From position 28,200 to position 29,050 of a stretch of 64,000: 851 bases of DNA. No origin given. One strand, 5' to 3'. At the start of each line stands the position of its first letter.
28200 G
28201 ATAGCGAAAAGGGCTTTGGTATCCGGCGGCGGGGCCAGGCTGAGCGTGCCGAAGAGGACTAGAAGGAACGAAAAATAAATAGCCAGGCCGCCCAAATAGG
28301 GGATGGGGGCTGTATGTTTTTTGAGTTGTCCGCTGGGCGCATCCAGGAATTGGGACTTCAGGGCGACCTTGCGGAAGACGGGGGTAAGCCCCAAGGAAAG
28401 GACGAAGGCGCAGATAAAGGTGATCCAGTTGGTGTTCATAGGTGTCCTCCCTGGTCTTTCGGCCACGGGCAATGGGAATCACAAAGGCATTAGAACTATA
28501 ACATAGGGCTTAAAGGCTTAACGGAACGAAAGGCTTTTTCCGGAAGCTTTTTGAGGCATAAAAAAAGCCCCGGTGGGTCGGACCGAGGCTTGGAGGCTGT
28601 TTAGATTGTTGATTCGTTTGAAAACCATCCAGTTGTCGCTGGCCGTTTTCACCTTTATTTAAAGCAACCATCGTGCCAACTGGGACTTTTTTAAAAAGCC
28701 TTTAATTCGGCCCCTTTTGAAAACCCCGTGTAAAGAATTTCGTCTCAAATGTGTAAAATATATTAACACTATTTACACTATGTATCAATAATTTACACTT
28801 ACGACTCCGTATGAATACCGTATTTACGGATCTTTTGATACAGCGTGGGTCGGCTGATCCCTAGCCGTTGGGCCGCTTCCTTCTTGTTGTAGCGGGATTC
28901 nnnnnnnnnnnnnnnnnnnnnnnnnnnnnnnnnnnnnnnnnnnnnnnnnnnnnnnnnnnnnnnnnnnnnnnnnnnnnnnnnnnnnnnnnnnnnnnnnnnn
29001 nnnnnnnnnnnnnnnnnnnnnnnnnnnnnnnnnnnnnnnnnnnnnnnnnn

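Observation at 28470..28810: Complete sigma-54 regulatory module: activator gene, then GTGTAAA repeat enhancer, then perfect -24/-12 promoter, then leader hairpin, then glycan-initiation operon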

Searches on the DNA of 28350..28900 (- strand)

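Call 4: search_rna_families(source=window, start=28350, end=28900, threshold=evalue, max_evalue=10, show_alignments=3)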
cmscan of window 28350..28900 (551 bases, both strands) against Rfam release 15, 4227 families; matches with E-value up to 10: 4.
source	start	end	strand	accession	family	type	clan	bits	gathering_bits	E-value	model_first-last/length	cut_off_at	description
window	28558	28702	-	RF00515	PyrR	Cis-reg;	-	21.1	54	1.6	1-115/115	no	PyrR binding site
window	28740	28807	-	RF03621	MIR4245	Gene; miRNA;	-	15.9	74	6.7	1-128/128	no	MIR4245 microRNA precursor family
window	28655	28727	-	RF00614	SNORA11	Gene; snRNA; snoRNA; HACA-box;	-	14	36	3.5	1-129/129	no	Small nucleolar RNA SNORA11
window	28415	28486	+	RF02147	MEG8_3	Gene; lncRNA;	-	9.6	40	9.7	1-66/66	no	Maternally expressed 8 exon 3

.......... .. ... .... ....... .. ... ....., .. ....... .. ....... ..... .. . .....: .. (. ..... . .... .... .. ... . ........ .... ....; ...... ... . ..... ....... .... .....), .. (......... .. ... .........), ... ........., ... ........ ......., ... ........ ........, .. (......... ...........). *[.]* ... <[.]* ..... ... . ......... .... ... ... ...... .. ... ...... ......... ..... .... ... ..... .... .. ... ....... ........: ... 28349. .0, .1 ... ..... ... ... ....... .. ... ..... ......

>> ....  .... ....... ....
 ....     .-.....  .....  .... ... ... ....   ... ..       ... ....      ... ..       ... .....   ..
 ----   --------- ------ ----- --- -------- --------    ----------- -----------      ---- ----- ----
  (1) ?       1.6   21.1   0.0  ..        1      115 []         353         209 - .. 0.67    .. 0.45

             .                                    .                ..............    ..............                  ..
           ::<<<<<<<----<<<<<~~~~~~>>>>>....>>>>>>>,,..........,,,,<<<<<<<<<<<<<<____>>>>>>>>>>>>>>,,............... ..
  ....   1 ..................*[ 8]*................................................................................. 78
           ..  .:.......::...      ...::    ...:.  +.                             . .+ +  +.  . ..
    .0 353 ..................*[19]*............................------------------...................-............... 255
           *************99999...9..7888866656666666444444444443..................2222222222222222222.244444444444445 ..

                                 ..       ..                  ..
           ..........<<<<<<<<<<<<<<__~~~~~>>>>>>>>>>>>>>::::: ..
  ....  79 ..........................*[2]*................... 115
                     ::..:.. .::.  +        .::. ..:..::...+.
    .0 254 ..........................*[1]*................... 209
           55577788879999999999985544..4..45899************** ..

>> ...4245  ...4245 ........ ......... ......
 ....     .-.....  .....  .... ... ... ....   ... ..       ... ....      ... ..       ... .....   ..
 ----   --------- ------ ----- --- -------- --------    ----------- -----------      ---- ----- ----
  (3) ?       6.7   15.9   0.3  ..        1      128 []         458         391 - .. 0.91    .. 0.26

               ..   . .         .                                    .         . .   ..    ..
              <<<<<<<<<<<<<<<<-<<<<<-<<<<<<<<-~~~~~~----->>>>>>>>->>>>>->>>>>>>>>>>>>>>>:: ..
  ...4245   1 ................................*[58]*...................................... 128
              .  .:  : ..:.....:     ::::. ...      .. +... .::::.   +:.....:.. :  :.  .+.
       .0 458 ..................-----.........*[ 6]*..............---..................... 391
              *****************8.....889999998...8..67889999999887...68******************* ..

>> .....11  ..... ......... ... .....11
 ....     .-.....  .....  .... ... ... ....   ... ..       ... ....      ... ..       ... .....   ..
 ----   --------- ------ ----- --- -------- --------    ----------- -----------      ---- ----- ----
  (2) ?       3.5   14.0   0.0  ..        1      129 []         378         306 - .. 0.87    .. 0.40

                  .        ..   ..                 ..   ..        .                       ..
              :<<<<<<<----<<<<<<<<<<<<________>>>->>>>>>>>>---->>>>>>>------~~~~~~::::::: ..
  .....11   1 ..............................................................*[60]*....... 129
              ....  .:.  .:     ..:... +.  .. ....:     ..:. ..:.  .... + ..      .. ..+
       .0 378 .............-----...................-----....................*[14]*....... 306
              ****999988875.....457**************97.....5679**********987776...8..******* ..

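Call 26: build_rna_model(alignment_id=A3)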
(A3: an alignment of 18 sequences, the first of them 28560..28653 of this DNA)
Model R1 built from alignment A3 (18 sequences, 107 columns); structure: RNAalifold consensus.
model positions 97; base pairs 14; branch points 1; effective number of sequences 2.92; information 0.59 bits per position. Calibrated on 0.2 Mb of random sequence (short: E-values are rough).
structure used (alignment columns):
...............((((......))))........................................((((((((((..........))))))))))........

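Call 27: search_with_rna_model(model_id=R1, sources=[window, L001, L042, L043, L044, L045, L046, L047, L048, L049, L050, L051, L052, L053, L054, L055, L056, L057, L058, L059, L060, L061, L062, L063, L064, L065, L066, L067, L068, L069, L070, L071, L072, L073, L074, L075, L076, L077, L078, L079, L080, L081, L082, L083, L084, L085, L086, L087, L088, L089, L090, L091, L092, L093, L094, L095, L096, L097, L098, L099, L100, L101, L102, L103, L104, L105, L106, L107, L108, L109, L110, L111, L112, L113, L114, L115, L116, L117, L118, L119, L120, L121], max_evalue=1, make_alignment=true)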
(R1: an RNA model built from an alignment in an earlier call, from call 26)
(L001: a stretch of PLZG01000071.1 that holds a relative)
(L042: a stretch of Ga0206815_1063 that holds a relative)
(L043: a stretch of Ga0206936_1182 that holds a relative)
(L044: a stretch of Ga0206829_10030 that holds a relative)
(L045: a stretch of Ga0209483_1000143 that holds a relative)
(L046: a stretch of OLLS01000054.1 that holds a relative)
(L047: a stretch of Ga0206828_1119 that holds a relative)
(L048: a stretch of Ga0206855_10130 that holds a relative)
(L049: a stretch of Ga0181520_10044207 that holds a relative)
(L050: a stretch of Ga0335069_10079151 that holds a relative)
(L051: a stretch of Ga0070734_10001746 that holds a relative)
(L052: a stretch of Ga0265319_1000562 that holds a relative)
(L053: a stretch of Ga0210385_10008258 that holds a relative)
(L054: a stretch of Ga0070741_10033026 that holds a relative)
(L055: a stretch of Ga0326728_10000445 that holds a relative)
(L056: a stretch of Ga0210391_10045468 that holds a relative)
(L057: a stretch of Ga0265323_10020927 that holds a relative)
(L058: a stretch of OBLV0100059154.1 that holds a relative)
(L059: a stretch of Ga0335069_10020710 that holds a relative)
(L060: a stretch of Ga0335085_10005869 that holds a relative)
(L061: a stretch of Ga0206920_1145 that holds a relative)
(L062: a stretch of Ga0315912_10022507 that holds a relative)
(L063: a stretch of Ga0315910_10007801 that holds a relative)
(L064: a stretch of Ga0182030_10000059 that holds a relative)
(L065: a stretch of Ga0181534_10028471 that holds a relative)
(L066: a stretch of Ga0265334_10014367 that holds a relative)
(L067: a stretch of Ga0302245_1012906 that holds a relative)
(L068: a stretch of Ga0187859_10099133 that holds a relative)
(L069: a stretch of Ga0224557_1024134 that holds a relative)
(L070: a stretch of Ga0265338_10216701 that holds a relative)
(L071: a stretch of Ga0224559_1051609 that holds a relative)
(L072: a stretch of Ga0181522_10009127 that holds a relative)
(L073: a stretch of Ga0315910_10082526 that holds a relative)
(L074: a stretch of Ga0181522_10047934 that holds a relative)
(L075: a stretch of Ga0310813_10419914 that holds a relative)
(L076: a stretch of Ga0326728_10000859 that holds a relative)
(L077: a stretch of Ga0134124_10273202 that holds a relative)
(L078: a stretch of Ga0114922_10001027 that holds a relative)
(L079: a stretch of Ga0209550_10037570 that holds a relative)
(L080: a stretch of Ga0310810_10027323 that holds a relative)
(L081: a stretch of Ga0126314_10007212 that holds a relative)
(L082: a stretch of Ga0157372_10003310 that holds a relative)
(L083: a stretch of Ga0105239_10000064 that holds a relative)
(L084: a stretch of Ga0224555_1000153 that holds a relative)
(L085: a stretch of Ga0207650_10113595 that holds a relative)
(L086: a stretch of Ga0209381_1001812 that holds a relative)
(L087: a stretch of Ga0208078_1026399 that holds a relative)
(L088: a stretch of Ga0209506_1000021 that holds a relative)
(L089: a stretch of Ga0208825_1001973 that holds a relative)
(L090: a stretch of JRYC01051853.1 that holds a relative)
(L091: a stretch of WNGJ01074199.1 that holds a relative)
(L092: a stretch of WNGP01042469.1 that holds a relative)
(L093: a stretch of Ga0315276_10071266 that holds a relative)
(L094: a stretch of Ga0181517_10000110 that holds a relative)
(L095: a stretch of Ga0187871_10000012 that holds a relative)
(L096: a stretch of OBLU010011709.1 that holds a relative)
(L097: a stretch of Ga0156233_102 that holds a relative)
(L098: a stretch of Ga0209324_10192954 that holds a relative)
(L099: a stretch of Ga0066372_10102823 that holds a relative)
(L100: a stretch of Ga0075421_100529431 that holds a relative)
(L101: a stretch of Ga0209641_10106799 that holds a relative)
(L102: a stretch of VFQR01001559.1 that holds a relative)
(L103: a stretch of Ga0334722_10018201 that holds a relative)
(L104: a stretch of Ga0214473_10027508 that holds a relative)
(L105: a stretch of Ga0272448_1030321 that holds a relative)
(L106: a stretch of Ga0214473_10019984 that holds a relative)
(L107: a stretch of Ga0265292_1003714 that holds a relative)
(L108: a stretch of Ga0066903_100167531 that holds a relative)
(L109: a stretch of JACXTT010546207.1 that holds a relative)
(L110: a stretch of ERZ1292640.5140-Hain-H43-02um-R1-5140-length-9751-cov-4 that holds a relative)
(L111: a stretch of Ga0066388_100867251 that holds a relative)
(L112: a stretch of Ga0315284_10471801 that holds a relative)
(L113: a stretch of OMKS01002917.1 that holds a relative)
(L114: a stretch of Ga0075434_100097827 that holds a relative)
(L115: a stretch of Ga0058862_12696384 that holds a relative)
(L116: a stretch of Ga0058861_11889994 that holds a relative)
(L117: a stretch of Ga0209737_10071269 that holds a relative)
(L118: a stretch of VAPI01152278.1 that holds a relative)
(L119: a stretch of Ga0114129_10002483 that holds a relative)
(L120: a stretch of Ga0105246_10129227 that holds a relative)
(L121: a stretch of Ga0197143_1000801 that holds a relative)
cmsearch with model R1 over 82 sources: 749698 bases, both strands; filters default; matches with E-value up to 1: 36.
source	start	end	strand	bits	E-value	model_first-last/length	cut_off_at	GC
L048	12030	12126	+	100.8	2.3e-18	1-97/97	no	0.47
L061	6764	6859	+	99.6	4e-18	1-97/97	no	0.49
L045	12025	12121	+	99.5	4.3e-18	1-97/97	no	0.47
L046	12025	12121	+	99.5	4.3e-18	1-97/97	no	0.47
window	28558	28654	-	96.7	1.7e-17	1-97/97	no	0.49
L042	12031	12127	+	95.7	2.9e-17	1-97/97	no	0.43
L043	12031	12126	+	94.1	6.2e-17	1-97/97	no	0.48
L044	8080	8176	+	93.7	7.7e-17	1-97/97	no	0.47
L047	4308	4403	+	92.7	1.3e-16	1-97/97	no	0.47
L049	4108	4203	+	92.4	1.5e-16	1-97/97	no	0.48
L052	6444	6536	+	90.6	3.6e-16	1-97/97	no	0.52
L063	4850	4945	+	85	6.1e-15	1-97/97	no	0.59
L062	2052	2147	+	83.8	1.1e-14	1-97/97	no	0.57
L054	4250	4340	+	82.5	2.2e-14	1-97/97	no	0.47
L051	12944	13035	+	80.9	4.8e-14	1-97/97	no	0.53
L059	8477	8576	+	78.9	1.3e-13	1-97/97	no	0.49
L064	12016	12114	+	78.4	1.6e-13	1-97/97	no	0.44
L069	1778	1877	+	71.3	5.9e-12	1-97/97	no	0.43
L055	12023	12122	+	67.5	3.9e-11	1-97/97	no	0.46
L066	3121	3208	+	62.4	5.1e-10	1-97/97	no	0.64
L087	527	620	+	29.8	0.0062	1-97/97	no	0.36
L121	11735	11837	+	27.9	0.016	1-97/97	no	0.49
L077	762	854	+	27.5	0.019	1-97/97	no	0.46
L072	3926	4019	+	26.4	0.033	1-97/97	no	0.43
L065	1459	1552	+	24.6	0.082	1-97/97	no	0.39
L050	2537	2627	+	24.3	0.098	1-97/97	no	0.46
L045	9404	9508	+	23.9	0.12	1-97/97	no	0.42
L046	9404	9508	+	23.9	0.12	1-97/97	no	0.42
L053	4320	4412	+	22.8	0.21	1-97/97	no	0.46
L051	9393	9493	+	22.7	0.22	1-97/97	no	0.5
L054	1599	1691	+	21.9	0.32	1-97/97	no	0.45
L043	9414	9511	+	21.4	0.42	1-97/97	no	0.39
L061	4147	4244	+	21.4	0.42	1-97/97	no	0.39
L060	9408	9501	+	21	0.5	1-97/97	no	0.48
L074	2364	2398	+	20.3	0.73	1-35/97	3'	0.49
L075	104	197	+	20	0.82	1-97/97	no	0.54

Alignment A4: 36 matches aligned to the model, 135 columns, each read 5' to 3' on its own strand. Consensus structure (alignment columns), stored with it:
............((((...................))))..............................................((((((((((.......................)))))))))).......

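Call 31: search_with_rna_model(model_id=R1, sources=[window, L042, L043, L044, L045, L047, L048, L049, L051, L052, L054, L055, L059, L061, L062, L063, L064, L066, L069], max_evalue=0.000001, make_alignment=true)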
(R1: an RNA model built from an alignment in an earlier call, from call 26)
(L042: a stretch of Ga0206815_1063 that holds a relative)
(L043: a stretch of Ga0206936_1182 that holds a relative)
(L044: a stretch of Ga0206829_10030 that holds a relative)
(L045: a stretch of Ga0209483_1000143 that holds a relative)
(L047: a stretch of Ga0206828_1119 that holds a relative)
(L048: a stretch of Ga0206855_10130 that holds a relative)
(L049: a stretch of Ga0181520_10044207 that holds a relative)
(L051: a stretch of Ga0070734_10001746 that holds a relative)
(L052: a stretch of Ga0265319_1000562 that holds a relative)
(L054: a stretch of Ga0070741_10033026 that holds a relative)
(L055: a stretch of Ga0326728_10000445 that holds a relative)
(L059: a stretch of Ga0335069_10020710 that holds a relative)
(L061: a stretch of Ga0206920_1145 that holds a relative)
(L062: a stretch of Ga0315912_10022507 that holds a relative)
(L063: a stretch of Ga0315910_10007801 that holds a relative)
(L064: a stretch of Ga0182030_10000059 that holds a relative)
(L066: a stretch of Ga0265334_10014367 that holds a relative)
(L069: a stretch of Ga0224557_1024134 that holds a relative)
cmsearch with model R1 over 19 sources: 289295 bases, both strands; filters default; matches with E-value up to 0.000001: 19.
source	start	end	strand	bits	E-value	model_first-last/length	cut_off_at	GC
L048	12030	12126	+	100.8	8.7e-19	1-97/97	no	0.47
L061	6764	6859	+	99.6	1.5e-18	1-97/97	no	0.49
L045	12025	12121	+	99.5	1.7e-18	1-97/97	no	0.47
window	28558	28654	-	96.7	6.7e-18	1-97/97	no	0.49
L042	12031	12127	+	95.7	1.1e-17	1-97/97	no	0.43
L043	12031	12126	+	94.1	2.4e-17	1-97/97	no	0.48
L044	8080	8176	+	93.7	3e-17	1-97/97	no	0.47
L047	4308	4403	+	92.7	5e-17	1-97/97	no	0.47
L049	4108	4203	+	92.4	5.8e-17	1-97/97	no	0.48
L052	6444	6536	+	90.6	1.4e-16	1-97/97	no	0.52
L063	4850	4945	+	85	2.4e-15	1-97/97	no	0.59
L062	2052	2147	+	83.8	4.3e-15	1-97/97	no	0.57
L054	4250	4340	+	82.5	8.3e-15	1-97/97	no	0.47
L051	12944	13035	+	80.9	1.8e-14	1-97/97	no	0.53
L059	8477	8576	+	78.9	4.9e-14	1-97/97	no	0.49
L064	12016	12114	+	78.4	6.3e-14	1-97/97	no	0.44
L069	1778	1877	+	71.3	2.3e-12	1-97/97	no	0.43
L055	12023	12122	+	67.5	1.5e-11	1-97/97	no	0.46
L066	3121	3208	+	62.4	2e-10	1-97/97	no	0.64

Alignment A5: 19 matches aligned to the model, 103 columns, each read 5' to 3' on its own strand. Consensus structure (alignment columns), stored with it:
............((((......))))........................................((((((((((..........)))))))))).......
